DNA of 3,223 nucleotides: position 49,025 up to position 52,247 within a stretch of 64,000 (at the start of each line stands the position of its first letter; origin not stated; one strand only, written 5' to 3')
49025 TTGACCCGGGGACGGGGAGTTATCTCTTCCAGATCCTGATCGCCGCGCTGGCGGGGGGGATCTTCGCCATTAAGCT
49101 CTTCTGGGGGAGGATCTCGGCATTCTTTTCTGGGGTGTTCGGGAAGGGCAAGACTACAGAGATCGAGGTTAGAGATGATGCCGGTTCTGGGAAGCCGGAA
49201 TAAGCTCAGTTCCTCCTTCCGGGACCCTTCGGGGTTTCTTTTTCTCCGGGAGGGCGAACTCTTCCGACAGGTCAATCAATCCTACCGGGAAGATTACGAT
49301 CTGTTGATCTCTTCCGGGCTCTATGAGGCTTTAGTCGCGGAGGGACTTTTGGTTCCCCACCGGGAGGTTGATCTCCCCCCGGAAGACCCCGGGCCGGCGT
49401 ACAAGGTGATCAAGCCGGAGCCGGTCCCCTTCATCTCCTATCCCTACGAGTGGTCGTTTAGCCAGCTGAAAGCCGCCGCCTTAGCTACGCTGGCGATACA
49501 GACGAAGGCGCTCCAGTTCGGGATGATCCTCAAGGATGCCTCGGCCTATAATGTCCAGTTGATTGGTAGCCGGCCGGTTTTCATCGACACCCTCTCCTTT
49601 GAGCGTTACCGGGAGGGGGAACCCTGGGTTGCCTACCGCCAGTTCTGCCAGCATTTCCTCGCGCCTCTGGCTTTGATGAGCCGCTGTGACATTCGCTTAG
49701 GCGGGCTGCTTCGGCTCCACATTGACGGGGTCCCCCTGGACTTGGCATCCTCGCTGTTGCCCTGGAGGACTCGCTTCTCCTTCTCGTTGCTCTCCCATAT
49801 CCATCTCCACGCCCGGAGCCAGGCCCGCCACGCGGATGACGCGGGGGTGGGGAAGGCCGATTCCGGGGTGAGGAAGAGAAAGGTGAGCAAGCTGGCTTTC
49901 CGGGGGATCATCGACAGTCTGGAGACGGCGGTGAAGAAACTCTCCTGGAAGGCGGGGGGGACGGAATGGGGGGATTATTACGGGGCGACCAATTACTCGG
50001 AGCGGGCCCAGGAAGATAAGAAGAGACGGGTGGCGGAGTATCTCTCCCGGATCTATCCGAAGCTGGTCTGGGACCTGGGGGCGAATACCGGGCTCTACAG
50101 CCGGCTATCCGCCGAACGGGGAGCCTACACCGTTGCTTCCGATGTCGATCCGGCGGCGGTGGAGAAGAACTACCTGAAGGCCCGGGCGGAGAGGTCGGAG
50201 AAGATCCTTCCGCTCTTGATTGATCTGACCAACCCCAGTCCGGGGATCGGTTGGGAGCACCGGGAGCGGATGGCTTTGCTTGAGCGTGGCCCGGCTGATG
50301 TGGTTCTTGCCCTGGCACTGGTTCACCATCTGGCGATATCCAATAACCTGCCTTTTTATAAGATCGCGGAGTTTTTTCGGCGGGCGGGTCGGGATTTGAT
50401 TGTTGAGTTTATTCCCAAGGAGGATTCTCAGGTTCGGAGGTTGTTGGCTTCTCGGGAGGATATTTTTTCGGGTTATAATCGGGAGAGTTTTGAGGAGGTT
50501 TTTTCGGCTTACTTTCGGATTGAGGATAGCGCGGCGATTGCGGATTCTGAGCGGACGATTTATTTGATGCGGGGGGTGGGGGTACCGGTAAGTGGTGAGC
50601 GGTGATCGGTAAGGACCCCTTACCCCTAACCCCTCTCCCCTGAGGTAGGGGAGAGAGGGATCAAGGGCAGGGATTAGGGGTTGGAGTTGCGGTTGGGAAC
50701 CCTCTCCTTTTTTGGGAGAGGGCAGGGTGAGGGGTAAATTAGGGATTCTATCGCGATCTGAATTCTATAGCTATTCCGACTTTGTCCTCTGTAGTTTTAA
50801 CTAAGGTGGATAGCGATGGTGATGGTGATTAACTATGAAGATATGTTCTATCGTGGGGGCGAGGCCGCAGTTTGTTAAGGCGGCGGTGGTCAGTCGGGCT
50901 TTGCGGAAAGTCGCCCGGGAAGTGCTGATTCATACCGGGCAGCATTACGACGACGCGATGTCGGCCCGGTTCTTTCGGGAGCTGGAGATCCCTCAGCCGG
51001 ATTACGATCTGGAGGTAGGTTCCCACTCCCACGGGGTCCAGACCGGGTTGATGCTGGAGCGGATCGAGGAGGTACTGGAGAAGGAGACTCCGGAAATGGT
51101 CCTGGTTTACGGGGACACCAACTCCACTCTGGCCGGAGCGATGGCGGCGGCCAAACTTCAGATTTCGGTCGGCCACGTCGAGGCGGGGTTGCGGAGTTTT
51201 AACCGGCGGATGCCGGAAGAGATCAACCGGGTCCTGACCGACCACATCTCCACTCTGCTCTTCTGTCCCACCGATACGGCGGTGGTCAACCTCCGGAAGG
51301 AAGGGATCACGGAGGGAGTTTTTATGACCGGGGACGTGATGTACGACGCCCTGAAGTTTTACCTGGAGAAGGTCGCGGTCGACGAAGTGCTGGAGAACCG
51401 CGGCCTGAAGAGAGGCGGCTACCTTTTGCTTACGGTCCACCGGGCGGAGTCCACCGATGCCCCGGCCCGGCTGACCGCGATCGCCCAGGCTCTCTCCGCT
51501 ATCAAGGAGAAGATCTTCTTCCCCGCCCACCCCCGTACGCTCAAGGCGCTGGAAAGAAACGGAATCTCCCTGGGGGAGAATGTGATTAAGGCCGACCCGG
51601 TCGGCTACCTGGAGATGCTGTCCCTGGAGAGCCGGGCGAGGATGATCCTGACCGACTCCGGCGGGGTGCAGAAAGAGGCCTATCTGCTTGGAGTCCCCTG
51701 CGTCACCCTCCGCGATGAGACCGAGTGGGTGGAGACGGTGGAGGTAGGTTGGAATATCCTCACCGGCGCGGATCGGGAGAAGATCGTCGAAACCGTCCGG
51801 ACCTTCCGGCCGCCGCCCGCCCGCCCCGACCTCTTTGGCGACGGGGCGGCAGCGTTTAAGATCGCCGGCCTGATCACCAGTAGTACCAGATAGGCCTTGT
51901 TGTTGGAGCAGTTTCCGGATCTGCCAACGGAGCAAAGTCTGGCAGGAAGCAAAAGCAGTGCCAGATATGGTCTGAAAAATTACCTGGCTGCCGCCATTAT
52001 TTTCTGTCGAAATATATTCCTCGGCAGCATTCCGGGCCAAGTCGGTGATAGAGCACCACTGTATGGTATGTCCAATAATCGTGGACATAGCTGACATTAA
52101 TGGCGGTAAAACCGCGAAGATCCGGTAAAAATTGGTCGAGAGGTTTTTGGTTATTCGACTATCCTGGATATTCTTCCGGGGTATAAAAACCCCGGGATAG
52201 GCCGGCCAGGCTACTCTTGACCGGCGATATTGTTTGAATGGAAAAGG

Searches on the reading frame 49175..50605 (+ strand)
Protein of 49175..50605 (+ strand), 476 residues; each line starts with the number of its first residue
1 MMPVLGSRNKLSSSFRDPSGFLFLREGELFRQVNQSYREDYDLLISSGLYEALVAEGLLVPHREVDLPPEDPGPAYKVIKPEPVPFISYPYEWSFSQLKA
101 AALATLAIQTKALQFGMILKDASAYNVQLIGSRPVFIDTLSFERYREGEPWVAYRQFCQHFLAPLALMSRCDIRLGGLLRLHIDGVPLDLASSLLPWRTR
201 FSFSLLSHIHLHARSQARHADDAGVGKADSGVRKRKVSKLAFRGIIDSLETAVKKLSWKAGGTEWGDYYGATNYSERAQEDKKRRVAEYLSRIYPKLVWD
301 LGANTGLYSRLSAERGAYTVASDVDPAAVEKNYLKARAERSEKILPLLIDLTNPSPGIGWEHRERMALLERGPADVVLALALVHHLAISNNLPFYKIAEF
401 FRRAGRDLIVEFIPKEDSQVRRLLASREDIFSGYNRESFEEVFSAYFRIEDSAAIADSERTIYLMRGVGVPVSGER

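Call 7: search_protein_families(library=pfam, proteins=[window:49175-50605:+])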
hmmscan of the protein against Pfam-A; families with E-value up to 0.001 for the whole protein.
window:49175-50605:+ (476 aa): 0 families

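Call 33: search_protein_families(library=ncbifam, proteins=[window:49175-50605:+], max_evalue=0.01)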
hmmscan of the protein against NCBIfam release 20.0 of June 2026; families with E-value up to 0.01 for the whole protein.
window:49175-50605:+ (476 aa): 0 families

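Call 100: search_solved_structures(query=window:49175-50605:+, max_evalue=1)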
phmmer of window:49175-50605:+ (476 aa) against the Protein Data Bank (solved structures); distinct sequences matched with E-value up to 1: 1.
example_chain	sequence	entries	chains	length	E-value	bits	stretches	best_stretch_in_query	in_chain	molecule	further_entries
9rfr_A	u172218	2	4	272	0.014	17.6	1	296-343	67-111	Ubiquinone biosynthesis O-methyltransferase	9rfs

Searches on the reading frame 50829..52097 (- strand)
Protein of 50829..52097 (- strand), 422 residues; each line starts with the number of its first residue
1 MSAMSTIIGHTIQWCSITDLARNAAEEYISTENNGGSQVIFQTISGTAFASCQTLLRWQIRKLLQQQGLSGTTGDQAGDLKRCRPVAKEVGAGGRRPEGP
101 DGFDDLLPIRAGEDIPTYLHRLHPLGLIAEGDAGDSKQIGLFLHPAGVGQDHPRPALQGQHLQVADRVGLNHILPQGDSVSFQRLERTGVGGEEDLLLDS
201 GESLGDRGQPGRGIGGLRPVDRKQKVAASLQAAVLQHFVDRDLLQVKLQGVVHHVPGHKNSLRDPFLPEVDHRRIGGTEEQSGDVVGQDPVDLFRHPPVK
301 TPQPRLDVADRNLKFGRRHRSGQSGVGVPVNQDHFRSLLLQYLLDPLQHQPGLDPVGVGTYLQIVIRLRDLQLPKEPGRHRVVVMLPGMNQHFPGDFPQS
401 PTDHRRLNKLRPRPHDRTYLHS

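Call 7: search_protein_families(library=pfam, proteins=[window:50829-52097:-])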
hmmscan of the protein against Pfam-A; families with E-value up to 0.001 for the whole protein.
window:50829-52097:- (422 aa): 0 families

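Call 33: search_protein_families(library=ncbifam, proteins=[window:50829-52097:-], max_evalue=0.01)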
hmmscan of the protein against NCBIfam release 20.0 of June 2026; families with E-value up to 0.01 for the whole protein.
window:50829-52097:- (422 aa): 0 families

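Call 101: search_solved_structures(query=window:50829-52097:-, max_evalue=1)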
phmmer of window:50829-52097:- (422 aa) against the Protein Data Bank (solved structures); distinct sequences matched with E-value up to 1: 0.
